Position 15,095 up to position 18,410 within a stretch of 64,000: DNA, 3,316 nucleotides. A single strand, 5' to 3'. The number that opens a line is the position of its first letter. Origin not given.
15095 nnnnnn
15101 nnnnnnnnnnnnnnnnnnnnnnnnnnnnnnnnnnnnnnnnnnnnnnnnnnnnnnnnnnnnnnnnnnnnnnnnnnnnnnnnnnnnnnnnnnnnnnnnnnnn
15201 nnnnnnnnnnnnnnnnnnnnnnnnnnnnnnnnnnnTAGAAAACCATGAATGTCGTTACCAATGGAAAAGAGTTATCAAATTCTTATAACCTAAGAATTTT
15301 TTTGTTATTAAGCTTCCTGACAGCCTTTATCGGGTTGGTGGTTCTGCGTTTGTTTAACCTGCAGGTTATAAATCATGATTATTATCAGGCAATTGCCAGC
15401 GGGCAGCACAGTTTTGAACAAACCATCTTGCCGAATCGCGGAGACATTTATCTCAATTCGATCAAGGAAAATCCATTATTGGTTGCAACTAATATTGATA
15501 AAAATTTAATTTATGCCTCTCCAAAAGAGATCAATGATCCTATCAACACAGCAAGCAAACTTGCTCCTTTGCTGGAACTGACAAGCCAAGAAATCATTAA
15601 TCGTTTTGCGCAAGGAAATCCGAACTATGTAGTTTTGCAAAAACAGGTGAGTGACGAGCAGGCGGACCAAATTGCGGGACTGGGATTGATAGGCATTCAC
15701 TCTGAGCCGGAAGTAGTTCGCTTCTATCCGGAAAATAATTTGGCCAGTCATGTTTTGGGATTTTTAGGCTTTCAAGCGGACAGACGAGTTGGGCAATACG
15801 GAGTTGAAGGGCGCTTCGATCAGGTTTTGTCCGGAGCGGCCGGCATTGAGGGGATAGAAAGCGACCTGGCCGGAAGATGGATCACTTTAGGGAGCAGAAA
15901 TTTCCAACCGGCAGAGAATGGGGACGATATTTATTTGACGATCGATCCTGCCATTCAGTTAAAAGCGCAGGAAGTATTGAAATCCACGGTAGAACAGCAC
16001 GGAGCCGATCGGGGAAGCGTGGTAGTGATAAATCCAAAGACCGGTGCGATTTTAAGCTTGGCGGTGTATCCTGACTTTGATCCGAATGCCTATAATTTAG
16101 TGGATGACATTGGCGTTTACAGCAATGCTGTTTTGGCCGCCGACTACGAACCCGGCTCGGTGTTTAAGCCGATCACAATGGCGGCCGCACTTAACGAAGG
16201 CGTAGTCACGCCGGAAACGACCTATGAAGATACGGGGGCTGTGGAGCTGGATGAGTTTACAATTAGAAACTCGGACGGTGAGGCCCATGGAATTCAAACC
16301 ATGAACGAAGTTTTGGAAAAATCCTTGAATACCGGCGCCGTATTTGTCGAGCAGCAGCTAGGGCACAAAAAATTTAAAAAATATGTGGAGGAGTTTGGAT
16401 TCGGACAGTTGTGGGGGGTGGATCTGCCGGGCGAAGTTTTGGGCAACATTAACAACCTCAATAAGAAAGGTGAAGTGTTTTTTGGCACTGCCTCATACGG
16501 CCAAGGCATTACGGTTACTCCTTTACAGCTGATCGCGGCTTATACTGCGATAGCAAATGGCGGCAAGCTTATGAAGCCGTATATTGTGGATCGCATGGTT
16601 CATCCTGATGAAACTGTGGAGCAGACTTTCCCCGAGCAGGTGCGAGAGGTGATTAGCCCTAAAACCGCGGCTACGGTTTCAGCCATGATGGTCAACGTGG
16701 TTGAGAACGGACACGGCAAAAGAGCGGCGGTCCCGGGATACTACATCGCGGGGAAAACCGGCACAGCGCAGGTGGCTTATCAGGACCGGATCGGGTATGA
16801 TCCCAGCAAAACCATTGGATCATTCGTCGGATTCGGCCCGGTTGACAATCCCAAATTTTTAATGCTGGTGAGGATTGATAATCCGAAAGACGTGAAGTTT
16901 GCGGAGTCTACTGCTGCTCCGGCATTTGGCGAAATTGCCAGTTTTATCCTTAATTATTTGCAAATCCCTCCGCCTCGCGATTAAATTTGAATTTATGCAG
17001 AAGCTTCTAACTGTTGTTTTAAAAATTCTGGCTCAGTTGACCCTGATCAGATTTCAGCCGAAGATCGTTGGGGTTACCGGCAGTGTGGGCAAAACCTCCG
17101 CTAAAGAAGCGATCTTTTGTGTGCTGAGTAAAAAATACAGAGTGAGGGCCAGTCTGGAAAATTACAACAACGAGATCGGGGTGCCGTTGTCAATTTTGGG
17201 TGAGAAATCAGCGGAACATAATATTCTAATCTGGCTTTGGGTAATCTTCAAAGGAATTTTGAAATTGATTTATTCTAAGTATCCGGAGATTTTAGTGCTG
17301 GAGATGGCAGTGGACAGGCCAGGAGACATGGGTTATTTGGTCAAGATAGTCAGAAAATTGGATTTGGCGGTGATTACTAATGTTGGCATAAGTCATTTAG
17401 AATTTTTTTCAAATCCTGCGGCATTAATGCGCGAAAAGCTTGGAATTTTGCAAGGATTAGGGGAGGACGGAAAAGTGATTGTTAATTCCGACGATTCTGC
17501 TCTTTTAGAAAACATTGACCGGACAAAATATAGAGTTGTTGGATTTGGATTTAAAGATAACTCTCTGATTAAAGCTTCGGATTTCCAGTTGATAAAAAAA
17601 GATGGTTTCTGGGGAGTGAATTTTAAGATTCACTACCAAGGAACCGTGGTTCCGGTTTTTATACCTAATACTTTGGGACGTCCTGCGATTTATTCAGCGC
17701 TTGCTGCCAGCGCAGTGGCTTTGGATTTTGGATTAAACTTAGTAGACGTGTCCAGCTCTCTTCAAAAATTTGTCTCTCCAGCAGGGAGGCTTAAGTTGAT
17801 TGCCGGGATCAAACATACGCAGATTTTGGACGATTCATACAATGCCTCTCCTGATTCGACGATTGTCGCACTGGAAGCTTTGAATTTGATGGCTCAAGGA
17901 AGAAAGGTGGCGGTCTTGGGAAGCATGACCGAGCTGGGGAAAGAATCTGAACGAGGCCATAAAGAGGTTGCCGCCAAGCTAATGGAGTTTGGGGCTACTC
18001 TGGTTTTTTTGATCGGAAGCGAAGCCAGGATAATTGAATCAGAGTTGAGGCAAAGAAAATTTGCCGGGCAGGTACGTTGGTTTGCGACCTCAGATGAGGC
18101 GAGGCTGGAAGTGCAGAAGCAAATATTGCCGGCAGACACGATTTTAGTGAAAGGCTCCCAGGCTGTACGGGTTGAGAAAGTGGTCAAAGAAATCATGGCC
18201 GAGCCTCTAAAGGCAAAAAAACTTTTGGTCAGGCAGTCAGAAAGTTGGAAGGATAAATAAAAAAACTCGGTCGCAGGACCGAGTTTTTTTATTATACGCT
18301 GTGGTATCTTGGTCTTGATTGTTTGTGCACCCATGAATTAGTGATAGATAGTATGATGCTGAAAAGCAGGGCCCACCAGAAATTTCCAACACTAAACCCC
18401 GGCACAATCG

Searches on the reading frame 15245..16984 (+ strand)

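Call 62: search_protein_families(library=pfam, proteins=[window:15245-16984:+], max_evalue=0.00001)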
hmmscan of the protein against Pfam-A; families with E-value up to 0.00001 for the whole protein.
window:15245-16984:+ (579 aa): 2 families
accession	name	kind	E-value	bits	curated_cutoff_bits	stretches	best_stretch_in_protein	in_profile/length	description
PF00905.27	Transpeptidase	-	2.8e-79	266.9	22.1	1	257-564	1-297/299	Penicillin binding protein transpeptidase domain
PF03717.20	PBP_dimer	-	7.1e-15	56.3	24.4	1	61-213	2-176/180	Penicillin-binding Protein dimerisation domain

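Call 64: search_protein_families(library=ncbifam, proteins=[window:15245-16984:+], max_evalue=0.00001)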
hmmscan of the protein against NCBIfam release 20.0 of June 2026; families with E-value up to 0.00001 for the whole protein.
window:15245-16984:+ (579 aa): 26 families (the best 25 are shown)
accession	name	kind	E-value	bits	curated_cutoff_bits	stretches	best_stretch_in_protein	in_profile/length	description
TIGR02214.1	spoVD_pbp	equivalog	4.5e-123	411.8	688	1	18-577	3-563/636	stage V sporulation protein D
TIGR03423.1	pbp2_mrdA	equivalog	3.9e-100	336.1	455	1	17-569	2-591/593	penicillin-binding protein 2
NF053573.1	PBP2_PenA_Neis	exception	1.6e-75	254.8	1105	1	13-577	23-569/572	peptidoglycan D,D-transpeptidase PBP2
NF038271.1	strep_PBP2X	exception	1e-57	195.9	1050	1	147-551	171-597/750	penicillin-binding protein PBP2X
NF011685.0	PRK15105.1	subfamily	2.6e-55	188.1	737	1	17-576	23-565/588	peptidoglycan glycosyltransferase FtsI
TIGR02074.1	PBP_1a_fam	subfamily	5.9e-44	150.8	508.75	1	224-531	221-507/535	PBP1A family penicillin-binding protein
NF008061.0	PRK10795.1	equivalog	1.5e-36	126.2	962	1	177-571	201-611/634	peptidoglycan DD-transpeptidase MrdA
NF051842.1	PBP4_5_Efaec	equivalog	3.1e-35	121.7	700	1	102-556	201-657/668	penicillin-binding protein PBP4(5)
NF051885.1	tranpepglycosPbpC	equivalog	3.9e-32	111.6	900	1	229-529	294-566/632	multimodular transpeptidase-transglycosylase PbpC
NF038278.1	strep_PBP2B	exception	4.4e-29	101.5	975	2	175-330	255-410/678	penicillin-binding protein PBP2B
NF038276.1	strep_PBP2A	exception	1.3e-25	89.8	1100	1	224-540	315-618/716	penicillin-binding protein PBP2A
NF000237.1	MECA_PBP2A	equivalog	4.1e-20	71.6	750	1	173-552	269-641/668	PBP2a family beta-lactam-resistant peptidoglycan transpeptidase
TIGR02073.1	PBP_1c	equivalog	4.7e-19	68.4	494.2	1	225-529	240-516/728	penicillin-binding protein 1C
NF038272.1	strep_PBP1A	exception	5.6e-19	67.9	1075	1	290-511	353-562/658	penicillin-binding protein PBP1A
NF000406.1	MECB_PBP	exception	5.9e-19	67.9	1450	1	182-564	277-658/674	PBP2a family beta-lactam-resistant peptidoglycan transpeptidase MecB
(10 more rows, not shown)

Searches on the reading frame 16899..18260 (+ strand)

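Call 62: search_protein_families(library=pfam, proteins=[window:16899-18260:+], max_evalue=0.00001)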
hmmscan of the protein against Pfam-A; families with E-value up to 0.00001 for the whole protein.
window:16899-18260:+ (453 aa): 2 families
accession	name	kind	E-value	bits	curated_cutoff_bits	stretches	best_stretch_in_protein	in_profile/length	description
PF08245.18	Mur_ligase_M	-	7.4e-27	95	24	2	127-274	55-200/200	Mur ligase middle domain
PF02875.26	Mur_ligase_C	-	2.6e-18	67.5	28.4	1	296-420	1-126/127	Mur ligase, glutamate ligase domain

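Call 64: search_protein_families(library=ncbifam, proteins=[window:16899-18260:+], max_evalue=0.00001)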
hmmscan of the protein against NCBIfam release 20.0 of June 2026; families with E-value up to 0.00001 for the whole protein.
window:16899-18260:+ (453 aa): 16 families
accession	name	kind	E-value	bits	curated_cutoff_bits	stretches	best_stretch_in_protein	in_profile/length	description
TIGR01143.1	murF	subfamily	1.9e-83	280.8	288.6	2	127-430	124-416/418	UDP-N-acetylmuramoyl-tripeptide--D-alanyl-D-alanine ligase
NF008896.0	PRK11929.1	equivalog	1.3e-67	228.4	1023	2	130-434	657-958/965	bifunctional UDP-N-acetylmuramoyl-L-alanyl-D-glutamate--2,6-diaminopimelate ligase MurE/UDP-N-acetylmuramoyl-tripeptide--D-alanyl-D-alanine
NF010693.0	PRK14093.1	equivalog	5.1e-45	154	544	2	133-432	164-464/479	UDP-N-acetylmuramoylalanyl-D-glutamyl-2,6-diaminopimelate--D-alanyl-D-alanine ligase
NF008041.0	PRK10773.1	equivalog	7.3e-44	150.2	551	2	130-432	153-447/453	UDP-N-acetylmuramoyl-tripeptide--D-alanyl-D-alanine ligase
NF008897.0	PRK11930.1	equivalog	2.3e-40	138.4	804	2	129-433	159-454/822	bifunctional UDP-N-acetylmuramoyl-tripeptide:D-alanyl-D-alanine ligase/alanine racemase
NF001126.0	PRK00139.1-4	equivalog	7.7e-19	67.6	373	1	154-342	194-376/486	UDP-N-acetylmuramoyl-L-alanyl-D-glutamate--2,6-diaminopimelate ligase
TIGR01087.1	murD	equivalog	1.9e-17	63.5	211.95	1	154-416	172-414/441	UDP-N-acetylmuramoyl-L-alanine--D-glutamate ligase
TIGR01085.1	murE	subfamily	1.5e-14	53.8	257.3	1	55-343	86-367/472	UDP-N-acetylmuramyl-tripeptide synthetase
NF001124.0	PRK00139.1-2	equivalog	6.1e-12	45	476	1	153-342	198-385/500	UDP-N-acetylmuramoyl-L-alanyl-D-glutamate--2,6-diaminopimelate ligase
TIGR01082.1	murC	equivalog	3.4e-11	42.9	335.1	1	156-337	170-348/449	UDP-N-acetylmuramate--L-alanine ligase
NF053645.1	pMurC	equivalog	6.7e-11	41.5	560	0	131-222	157-249/492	pseudomurein biosynthesis peptide ligase pMurC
NF053646.1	pMurD1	equivalog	2e-10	40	610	1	45-330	100-350/465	pseudomurein biosynthesis peptide ligase pMurD1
NF010628.0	PRK14022.1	equivalog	6.5e-08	31.7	536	1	55-349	112-382/483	UDP-N-acetylmuramoyl-L-alanyl-D-glutamate--L-lysine ligase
NF001123.0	PRK00139.1-1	equivalog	8.2e-08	31.3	586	1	153-377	196-415/493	UDP-N-acetylmuramoyl-L-alanyl-D-glutamate--2,6-diaminopimelate ligase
TIGR01081.1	mpl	equivalog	8.8e-08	31.6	388.7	1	157-419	180-432/448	UDP-N-acetylmuramate:L-alanyl-gamma-D-glutamyl-meso-diaminopimelate ligase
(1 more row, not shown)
